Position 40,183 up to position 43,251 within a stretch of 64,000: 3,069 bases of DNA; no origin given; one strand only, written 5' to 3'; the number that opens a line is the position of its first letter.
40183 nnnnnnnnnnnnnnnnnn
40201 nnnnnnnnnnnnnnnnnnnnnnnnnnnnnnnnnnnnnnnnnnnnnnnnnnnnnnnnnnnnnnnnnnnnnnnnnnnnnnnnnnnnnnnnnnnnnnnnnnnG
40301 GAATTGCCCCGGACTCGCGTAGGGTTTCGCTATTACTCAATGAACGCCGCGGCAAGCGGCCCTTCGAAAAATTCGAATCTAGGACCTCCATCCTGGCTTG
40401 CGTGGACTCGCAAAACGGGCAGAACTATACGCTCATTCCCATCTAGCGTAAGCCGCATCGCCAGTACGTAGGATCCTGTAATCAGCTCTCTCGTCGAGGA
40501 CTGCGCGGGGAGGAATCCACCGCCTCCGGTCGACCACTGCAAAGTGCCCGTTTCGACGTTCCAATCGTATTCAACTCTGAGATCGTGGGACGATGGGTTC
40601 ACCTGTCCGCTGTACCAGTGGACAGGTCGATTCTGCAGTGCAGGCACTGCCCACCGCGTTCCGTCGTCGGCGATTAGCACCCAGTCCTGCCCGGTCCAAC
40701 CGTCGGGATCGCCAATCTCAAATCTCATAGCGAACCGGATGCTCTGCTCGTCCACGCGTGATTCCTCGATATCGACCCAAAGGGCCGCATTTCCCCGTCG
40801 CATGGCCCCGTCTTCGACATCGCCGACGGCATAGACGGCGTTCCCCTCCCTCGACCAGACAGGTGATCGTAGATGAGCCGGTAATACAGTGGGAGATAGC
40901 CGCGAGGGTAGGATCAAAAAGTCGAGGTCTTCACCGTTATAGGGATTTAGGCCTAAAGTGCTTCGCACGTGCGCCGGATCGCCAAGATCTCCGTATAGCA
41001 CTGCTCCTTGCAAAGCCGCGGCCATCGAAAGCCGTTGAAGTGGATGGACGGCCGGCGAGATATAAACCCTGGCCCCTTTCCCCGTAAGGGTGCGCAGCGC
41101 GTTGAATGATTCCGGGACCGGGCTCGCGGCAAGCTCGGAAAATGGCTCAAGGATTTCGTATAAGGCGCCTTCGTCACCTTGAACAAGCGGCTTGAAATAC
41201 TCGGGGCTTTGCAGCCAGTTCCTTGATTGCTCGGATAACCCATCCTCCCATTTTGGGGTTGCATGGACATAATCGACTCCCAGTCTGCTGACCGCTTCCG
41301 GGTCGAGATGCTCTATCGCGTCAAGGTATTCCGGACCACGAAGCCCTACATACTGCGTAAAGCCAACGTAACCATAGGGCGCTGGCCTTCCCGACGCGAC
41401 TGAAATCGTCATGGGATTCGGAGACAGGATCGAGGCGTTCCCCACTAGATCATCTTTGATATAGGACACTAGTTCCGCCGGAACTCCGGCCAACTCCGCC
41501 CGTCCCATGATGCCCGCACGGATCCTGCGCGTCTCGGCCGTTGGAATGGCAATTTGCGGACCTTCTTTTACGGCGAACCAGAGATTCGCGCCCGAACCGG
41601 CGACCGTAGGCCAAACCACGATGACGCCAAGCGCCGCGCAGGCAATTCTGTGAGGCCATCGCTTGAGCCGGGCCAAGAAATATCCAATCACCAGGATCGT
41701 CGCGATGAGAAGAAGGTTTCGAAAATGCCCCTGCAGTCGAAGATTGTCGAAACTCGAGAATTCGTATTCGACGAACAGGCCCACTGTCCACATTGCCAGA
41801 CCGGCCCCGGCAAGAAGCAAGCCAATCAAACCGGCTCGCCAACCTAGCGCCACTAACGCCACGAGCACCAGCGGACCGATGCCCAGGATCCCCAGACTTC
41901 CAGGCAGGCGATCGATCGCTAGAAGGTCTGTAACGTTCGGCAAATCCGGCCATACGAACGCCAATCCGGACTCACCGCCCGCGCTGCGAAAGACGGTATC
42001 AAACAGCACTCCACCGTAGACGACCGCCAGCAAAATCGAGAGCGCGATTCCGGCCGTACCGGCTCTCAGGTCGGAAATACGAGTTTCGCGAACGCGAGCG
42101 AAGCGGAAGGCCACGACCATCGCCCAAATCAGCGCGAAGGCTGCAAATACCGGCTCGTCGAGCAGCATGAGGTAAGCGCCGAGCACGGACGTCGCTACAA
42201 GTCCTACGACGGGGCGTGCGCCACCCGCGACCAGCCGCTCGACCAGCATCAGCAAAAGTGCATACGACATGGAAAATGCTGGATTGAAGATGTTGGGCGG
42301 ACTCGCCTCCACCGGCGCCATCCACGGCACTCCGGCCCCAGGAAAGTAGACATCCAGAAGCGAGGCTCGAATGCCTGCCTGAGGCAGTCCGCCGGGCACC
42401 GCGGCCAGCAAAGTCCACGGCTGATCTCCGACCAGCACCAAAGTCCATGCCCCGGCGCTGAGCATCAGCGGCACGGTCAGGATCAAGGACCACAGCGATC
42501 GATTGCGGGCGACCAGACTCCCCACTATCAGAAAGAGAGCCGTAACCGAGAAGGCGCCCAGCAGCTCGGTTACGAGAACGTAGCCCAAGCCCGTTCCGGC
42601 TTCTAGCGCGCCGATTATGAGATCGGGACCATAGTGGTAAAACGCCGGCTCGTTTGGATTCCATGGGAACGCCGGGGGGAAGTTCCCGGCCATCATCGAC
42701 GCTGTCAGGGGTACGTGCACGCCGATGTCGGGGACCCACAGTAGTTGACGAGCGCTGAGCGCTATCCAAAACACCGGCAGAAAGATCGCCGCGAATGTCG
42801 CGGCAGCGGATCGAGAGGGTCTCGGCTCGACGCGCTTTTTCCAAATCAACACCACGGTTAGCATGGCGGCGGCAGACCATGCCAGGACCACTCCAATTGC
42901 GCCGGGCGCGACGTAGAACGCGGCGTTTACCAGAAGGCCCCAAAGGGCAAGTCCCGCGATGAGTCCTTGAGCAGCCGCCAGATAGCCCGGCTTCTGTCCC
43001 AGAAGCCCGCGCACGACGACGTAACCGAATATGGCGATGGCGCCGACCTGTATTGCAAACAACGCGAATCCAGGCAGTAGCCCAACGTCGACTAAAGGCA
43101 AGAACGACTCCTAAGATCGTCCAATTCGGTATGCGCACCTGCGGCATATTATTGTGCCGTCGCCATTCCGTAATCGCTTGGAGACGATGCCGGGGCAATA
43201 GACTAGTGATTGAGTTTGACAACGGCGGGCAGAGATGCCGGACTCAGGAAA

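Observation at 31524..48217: Candidate undescribed envelope-glycoconjugate system: GT2 + flippase + multiple YfhO/GT-C-like giants + LtaS-like module proteins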

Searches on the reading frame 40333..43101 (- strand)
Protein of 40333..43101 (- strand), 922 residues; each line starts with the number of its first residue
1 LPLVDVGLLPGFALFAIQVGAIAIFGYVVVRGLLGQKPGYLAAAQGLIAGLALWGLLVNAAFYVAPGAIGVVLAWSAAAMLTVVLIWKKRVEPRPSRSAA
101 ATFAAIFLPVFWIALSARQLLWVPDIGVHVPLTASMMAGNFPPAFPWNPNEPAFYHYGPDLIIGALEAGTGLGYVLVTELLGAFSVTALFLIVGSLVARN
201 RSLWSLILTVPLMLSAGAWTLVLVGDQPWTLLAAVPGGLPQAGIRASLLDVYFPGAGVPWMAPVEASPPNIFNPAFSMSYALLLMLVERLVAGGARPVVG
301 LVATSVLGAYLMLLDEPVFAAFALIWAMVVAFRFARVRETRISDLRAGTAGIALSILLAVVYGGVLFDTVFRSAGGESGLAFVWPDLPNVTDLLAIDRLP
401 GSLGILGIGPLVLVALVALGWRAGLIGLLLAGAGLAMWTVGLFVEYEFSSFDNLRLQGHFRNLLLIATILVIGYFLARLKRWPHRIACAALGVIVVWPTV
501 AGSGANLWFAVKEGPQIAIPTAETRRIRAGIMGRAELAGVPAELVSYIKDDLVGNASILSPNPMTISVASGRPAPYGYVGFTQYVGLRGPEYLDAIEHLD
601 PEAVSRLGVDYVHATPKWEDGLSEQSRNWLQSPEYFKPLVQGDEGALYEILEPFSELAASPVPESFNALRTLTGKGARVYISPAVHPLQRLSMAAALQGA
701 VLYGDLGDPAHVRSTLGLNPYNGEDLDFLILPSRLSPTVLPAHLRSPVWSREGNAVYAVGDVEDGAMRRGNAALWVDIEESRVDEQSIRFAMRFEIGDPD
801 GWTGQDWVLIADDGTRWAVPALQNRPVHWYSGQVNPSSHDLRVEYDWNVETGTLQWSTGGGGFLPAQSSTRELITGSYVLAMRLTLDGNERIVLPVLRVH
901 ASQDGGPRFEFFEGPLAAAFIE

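Call 3: search_protein_families(library=pfam, proteins=[window:40333-43101:-], max_evalue=0.01)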
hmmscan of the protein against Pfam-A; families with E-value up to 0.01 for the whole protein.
window:40333-43101:- (922 aa): 0 families

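Call 6: search_protein_families(library=ncbifam, proteins=[window:40333-43101:-], max_evalue=1)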
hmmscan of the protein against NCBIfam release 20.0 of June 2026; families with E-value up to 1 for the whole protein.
window:40333-43101:- (922 aa): 0 families

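Call 7: search_protein_families(library=pfam, proteins=[window:40333-43101:-], max_evalue=10)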
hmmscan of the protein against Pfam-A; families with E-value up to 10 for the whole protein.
window:40333-43101:- (922 aa): 0 families

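Call 9: find_homologous_proteins(query=window:40333-43101:-)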
Query window:40333-43101:- (922 aa): 68 proteins with E <= 0.001 among 8000 candidates.
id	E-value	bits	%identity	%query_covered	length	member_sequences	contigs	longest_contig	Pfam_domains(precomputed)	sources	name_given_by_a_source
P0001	0.0e+0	2054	100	100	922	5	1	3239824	-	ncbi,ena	-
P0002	0.0e+0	1860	90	100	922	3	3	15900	-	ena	-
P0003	0.0e+0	1821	89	100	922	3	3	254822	-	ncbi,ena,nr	ncbi:MAG: hypothetical protein OXG46_03725 [Chloroflexi bacterium]|nr:hypothetical protein [Chlorofl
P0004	0.0e+0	1578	77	100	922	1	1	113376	-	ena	-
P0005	0.0e+0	1568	76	100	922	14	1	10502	-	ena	-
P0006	0.0e+0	1564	76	100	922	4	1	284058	-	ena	-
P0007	0.0e+0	1558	75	100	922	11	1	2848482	-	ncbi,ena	-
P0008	0.0e+0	1333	66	100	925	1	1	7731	-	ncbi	-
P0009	2.3e-277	941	54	88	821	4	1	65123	-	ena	-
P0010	2.8e-150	521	36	100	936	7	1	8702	-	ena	-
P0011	1.8e-144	501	34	99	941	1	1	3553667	-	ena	-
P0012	3.0e-144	501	35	100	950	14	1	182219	-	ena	-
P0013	6.4e-144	500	35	99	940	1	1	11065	-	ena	-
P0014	5.3e-141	490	33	99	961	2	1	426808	-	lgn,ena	-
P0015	5.5e-141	490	34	99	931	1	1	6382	-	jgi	-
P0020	2.3e-138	481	34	99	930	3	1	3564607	-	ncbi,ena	-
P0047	1.2e-119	419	31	99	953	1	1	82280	PF10060.16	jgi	jgi:hypothetical protein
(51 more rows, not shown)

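Call 18: search_solved_structures(query=A2, max_evalue=10)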
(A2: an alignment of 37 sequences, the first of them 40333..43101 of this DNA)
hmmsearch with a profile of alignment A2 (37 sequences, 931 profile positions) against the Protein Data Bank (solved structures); distinct sequences matched with E-value up to 10: 1.
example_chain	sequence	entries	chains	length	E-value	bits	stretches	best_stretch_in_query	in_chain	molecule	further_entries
4drr_A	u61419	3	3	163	0.6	11.1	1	830-872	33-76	Outer capsid protein VP4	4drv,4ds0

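Call 26: find_encoding_contigs(protein=P0020, flank=10000, max_places=2)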
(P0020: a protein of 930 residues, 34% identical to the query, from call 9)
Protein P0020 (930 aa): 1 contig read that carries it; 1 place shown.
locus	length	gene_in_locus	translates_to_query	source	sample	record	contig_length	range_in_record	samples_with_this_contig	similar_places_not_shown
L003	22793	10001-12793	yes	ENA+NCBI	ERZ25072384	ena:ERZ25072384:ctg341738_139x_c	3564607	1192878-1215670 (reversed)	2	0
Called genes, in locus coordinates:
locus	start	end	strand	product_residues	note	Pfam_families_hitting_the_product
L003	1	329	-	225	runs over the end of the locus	-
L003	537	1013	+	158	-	PF00293:NUDIX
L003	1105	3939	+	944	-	-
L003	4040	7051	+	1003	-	-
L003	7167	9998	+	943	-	-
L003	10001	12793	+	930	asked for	-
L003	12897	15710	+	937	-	-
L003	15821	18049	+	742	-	PF12228:DUF3604 (faint)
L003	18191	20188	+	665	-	PF16177:ACAS_N, PF00501:AMP-binding, PF13193:AMP-binding_C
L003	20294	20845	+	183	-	PF00034:Cytochrom_C (weak), PF13442:Cytochrome_CBB3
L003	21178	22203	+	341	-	PF01073:3Beta_HSD, PF01370:Epimerase, PF02719:Polysacc_synt_2 (weak), PF04321:RmlD_sub_bind, PF07993:NAD_binding_4 (faint), PF13460:NAD_binding_10, PF16363:GDP_Man_Dehyd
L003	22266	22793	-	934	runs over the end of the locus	-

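Call 31: predict_structure(alignment_id=A2)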
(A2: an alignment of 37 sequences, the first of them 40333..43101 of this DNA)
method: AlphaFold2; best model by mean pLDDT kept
length: 922 residues; sequences in the alignment: 37
mean_pLDDT: 81.5   pTM: 0.82
mean pLDDT of the five models: 81.5, 81.2, 81.2, 76.1, 73.6
residues with pLDDT >= 90: 292; 70-90: 463; 50-70: 119; < 50: 48
segments of 3 or more residues with pLDDT < 50: 217-226, 256-270, 520-533
pLDDT, mean of each block of 10 residues (from residue 1): 69 92 95 89 94 94 91 96 90 85 90 81 71 90 87 83 89 85 90 87 75 60 51 74 66 48 42 80 93 76 91 89 92 75 76 85 64 55 66 70 76 89 90 89 74 75 88 87 84 76 69 70 40 62 88 90 85 88 82 95 93 94 94 96 91 92 92 90 88 91 80 74 91 88 85 87 52 83 80 87 89 83 74 84 89 85 85 80 87 89 74 80 56
secondary structure, 60 per line:
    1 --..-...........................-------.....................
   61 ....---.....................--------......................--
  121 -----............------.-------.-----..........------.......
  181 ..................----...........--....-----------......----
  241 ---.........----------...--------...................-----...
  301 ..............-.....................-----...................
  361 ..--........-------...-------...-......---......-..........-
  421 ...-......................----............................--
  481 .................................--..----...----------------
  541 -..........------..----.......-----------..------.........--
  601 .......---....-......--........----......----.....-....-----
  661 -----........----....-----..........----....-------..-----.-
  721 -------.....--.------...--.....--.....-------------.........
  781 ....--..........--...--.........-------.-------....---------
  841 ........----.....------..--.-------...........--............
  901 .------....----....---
elements in order (helices of 4 or more, strands of 3 or more residues): H6-32 H40-64 H68-88 H97-118 H126-137 H158-167 H174-198 H203-213 H216-219 E231-236 H244-252 H274-292 H298-314 H316-336 H342-362 H365-372 E380-382 E394-399 E403-408 H410-419 H425-443 E444-446 H451-478 H481-513 H542-551 H564-570 H590-598 H601-607 E611-614 H616-621 H624-631 E636-641 E646-650 H652-655 H666-673 E678-681 H687-696 E701-704 E728-732 E747-751 E754-758 E772-784 E787-796 E804-812 E828-831 E841-848 E853-857 E876-886 E889-901 E908-911 E916-919

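Call 43: find_encoding_contigs(protein=P0007, flank=10000, max_places=1)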
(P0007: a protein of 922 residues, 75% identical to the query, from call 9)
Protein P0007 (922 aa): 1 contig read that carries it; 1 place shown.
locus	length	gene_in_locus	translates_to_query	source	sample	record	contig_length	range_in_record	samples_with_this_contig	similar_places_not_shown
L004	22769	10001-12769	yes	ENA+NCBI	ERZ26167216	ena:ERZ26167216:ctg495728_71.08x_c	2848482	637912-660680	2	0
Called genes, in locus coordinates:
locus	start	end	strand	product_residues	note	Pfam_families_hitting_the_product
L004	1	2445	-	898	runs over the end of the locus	-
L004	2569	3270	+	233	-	-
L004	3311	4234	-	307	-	-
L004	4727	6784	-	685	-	-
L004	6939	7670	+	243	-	PF00535:Glycos_transf_2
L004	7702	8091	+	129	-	PF10066:DUF2304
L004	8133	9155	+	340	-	PF00535:Glycos_transf_2, PF10111:Glyco_tranf_2_2, PF13641:Glyco_tranf_2_3, PF13632:Glyco_trans_2_3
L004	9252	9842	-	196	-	PF13489:Methyltransf_23, PF01209:Ubie_methyltran (weak), PF07021:MetW, PF13847:Methyltransf_31, PF08241:Methyltransf_11, PF08242:Methyltransf_12, PF13649:Methyltransf_25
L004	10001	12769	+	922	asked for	-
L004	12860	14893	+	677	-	-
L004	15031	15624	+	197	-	-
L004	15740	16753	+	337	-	PF00535:Glycos_transf_2, PF13641:Glyco_tranf_2_3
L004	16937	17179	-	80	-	-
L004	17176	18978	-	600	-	PF02538:Hydantoinase_B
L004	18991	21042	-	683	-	PF05378:Hydant_A_N, PF01968:Hydantoinase_A, PF19278:Hydant_A_C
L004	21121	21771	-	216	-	PF02311:AraC_binding (weak), PF07883:Cupin_2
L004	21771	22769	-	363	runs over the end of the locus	PF01408:GFO_IDH_MocA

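Call 44: find_encoding_contigs(protein=P0009, flank=10000, max_places=1)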
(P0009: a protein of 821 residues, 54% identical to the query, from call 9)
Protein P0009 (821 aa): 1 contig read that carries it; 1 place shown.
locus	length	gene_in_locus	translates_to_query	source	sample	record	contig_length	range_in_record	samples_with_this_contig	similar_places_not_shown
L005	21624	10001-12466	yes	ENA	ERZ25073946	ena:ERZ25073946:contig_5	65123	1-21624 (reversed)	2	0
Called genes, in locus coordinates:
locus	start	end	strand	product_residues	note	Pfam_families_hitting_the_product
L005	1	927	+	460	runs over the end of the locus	PF05201:GlutR_N, PF01488:Shikimate_DH, PF03807:F420_oxidored (weak), PF00745:GlutR_dimer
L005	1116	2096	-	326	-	PF00248:Aldo_ket_red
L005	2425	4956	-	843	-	-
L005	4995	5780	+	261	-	-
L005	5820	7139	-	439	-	-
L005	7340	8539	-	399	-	-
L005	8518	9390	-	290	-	-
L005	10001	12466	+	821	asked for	-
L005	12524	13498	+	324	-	-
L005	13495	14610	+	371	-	-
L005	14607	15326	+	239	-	-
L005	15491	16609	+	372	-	PF20706:GT4-conflict, PF00534:Glycos_transf_1, PF13692:Glyco_trans_1_4, PF13524:Glyco_trans_1_2 (weak)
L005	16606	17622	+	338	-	PF00535:Glycos_transf_2, PF13641:Glyco_tranf_2_3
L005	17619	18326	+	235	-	PF08241:Methyltransf_11, PF13649:Methyltransf_25 (weak)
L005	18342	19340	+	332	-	PF00535:Glycos_transf_2, PF13641:Glyco_tranf_2_3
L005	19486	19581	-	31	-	-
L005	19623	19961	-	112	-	-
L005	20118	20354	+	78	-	-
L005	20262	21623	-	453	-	?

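Call 68: search_protein_families(library=ncbifam, proteins=[L004:4727-6811:-, L004:6933-7670:+, L004:7702-8091:+, L004:8133-9155:+], max_evalue=0.001)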
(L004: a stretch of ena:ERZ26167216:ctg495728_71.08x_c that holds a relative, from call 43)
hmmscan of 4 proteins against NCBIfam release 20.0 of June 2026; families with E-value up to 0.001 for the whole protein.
L004:4727-6811:- (694 aa): 0 families

L004:6933-7670:+ (245 aa): 13 families
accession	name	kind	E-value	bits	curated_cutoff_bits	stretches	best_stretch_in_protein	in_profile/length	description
NF058614.1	PPMAGASynPpgS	equivalog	3.5e-33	114.9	370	1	12-204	2-194/226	polyprenyl-phospho-N-acetylgalactosaminyl synthase PpgS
TIGR04182.1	glyco_TIGR04182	equivalog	8.6e-21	74.6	325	1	12-216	2-201/293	S-layer glycoprotein N-glycosyltransferase AglJ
NF041391.1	DPhHxTase_Halo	equivalog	5e-18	64.9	375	1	18-214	3-191/213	dolichyl-phosphate hexose transferase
NF007986.1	PRK10714.1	equivalog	8.3e-15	54.6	529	1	9-175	5-172/316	undecaprenyl-phosphate 4-deoxy-4-formamido-L-arabinose transferase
TIGR03469.1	HpnB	hypoth_equivalog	2.2e-10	40.1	379.25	1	6-121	40-169/386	hopene-associated glycosyltransferase HpnB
TIGR03965.1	mycofact_glyco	equivalog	3.3e-10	39.4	280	1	6-123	71-190/467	mycofactocin biosynthesis glycosyltransferase MftF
NF047588.1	GlcsyltransPgfSStrep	equivalog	2.2e-09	37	500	1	11-175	2-167/308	glycosyltransferase PgfS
TIGR04283.1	glyco_like_mftF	equivalog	2.3e-08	33.9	182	1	14-136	3-120/221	TIGR04283 family arsenosugar biosynthesis glycosyltransferase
TIGR04242.1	nodulat_NodC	equivalog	9.1e-08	31.5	550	1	3-131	41-175/395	chitooligosaccharide synthase NodC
TIGR03937.1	PgaC_IcaA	equivalog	2e-06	27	422.3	1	5-113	40-151/407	poly-beta-1,6-N-acetyl-D-glucosamine synthase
NF010496.0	PRK13915.1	equivalog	1.7e-05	24.1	262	1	5-62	26-87/307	glucosyl-3-phosphoglycerate synthase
NF007482.0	PRK10073.1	equivalog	0.00014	21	423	1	7-120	3-118/334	glycosyltransferase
NF045692.1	OglycostaseCruG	equivalog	0.00029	19.9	600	1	7-121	38-161/386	2'-O-glycosyltransferase CruG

L004:7702-8091:+ (129 aa): 0 families

L004:8133-9155:+ (340 aa): 8 families
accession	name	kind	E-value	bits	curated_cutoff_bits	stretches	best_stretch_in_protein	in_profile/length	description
TIGR03965.1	mycofact_glyco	equivalog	3.4e-25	88.8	280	1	4-259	82-332/467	mycofactocin biosynthesis glycosyltransferase MftF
TIGR01556.1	rhamnosyltran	subfamily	1.8e-13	50.3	200.55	1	26-207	22-201/281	rhamnosyltransferase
TIGR04283.1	glyco_like_mftF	equivalog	7.5e-12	45.3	182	1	2-190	5-170/221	TIGR04283 family arsenosugar biosynthesis glycosyltransferase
NF041875.1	EPS_EpsD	equivalog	2.8e-10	40.1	370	1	2-210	5-210/325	exopolysaccharide biosynthesis glycosyltransferase EpsD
TIGR03937.1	PgaC_IcaA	equivalog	5.2e-09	35.6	422.3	1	1-204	50-248/407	poly-beta-1,6-N-acetyl-D-glucosamine synthase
NF038302.1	EPS_HpsE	equivalog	5.6e-09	35.4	300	1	2-117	7-130/307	hormogonium polysaccharide biosynthesis glycosyltransferase HpsE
NF041394.1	GtaseAglG_Halo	equivalog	1e-05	25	440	1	10-222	17-230/304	glucosyl-dolichyl phosphate glucuronosyltransferase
NF047683.1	TeichurnBiosyTuaG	equivalog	1.5e-05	24.8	400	1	4-121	14-134/252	teichuronic acid biosynthesis protein TuaG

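Call 73: fold_search(model_id=the predicted structure, library=pdb)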
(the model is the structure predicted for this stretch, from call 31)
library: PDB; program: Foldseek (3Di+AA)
matches with E <= 10: 714; with E <= 0.001: 2
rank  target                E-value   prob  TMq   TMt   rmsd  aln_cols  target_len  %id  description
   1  8if8_C                2.2e-05  1.00  0.34  0.48  14.5       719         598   14  Arabinosyltransferase AftA (released 2023-05-31)
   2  8if8_B                3.5e-05  1.00  0.32  0.43  15.4       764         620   13  Arabinosyltransferase AftA (released 2023-05-31)
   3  5f15                  2.7e-03  1.00  0.26  0.39  13.0       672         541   12  Crystal Structure of ArnT from Cupriavidus metallidurans bound to Undecaprenyl phosphate (released 2016-02-17)
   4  3ac0_A                1.0e-01  0.87  0.08  0.09  11.8       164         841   13  Crystal structure of Beta-glucosidase from Kluyveromyces marxianus in complex with glucose (released 2010-08-11)
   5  3ac0_C                1.3e-01  0.82  0.08  0.08  13.7       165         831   13  Crystal structure of Beta-glucosidase from Kluyveromyces marxianus in complex with glucose (released 2010-08-11)
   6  3abz_C                1.9e-01  0.77  0.08  0.09  12.5       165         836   12  Crystal structure of Se-Met labeled Beta-glucosidase from Kluyveromyces marxianus (released 2010-08-11)
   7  5ucb_B                2.0e-01  0.21  0.06  0.22  12.9       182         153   11  Structure of antigen-Fab complex with engineered switch residue region. (released 2017-12-27)
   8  3abz_D                2.1e-01  0.80  0.08  0.09  11.8       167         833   12  Crystal structure of Se-Met labeled Beta-glucosidase from Kluyveromyces marxianus (released 2010-08-11)
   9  3abz_B                2.4e-01  0.72  0.08  0.09  12.0       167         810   12  Crystal structure of Se-Met labeled Beta-glucosidase from Kluyveromyces marxianus (released 2010-08-11)
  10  2z34_B                2.4e-01  0.18  0.06  0.23  14.4       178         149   13  Crystal structure of SpCia1/Asf1 complex with Hip1 (released 2008-03-11)
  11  3abz_A                2.7e-01  0.77  0.08  0.09  11.7       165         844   12  Crystal structure of Se-Met labeled Beta-glucosidase from Kluyveromyces marxianus (released 2010-08-11)
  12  2duq_A                2.8e-01  0.21  0.07  0.19  16.2       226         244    8  Crystal structure of VIP36 exoplasmic/lumenal domain, Ca2+/Man-bound form (released 2007-07-24)
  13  3ac0_B                2.9e-01  0.69  0.08  0.09  11.9       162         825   11  Crystal structure of Beta-glucosidase from Kluyveromyces marxianus in complex with glucose (released 2010-08-11)
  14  2x41                  2.9e-01  0.66  0.08  0.10  11.4       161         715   10  Structure of beta-glucosidase 3B from Thermotoga neapolitana in complex with glucose (released 2010-02-09)
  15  5z1a                  2.9e-01  0.25  0.07  0.09  13.6       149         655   11  The crystal structure of Bacteroides fragilis beta-glucuronidase in complex with uronic isofagomine (released 2018-12-12)
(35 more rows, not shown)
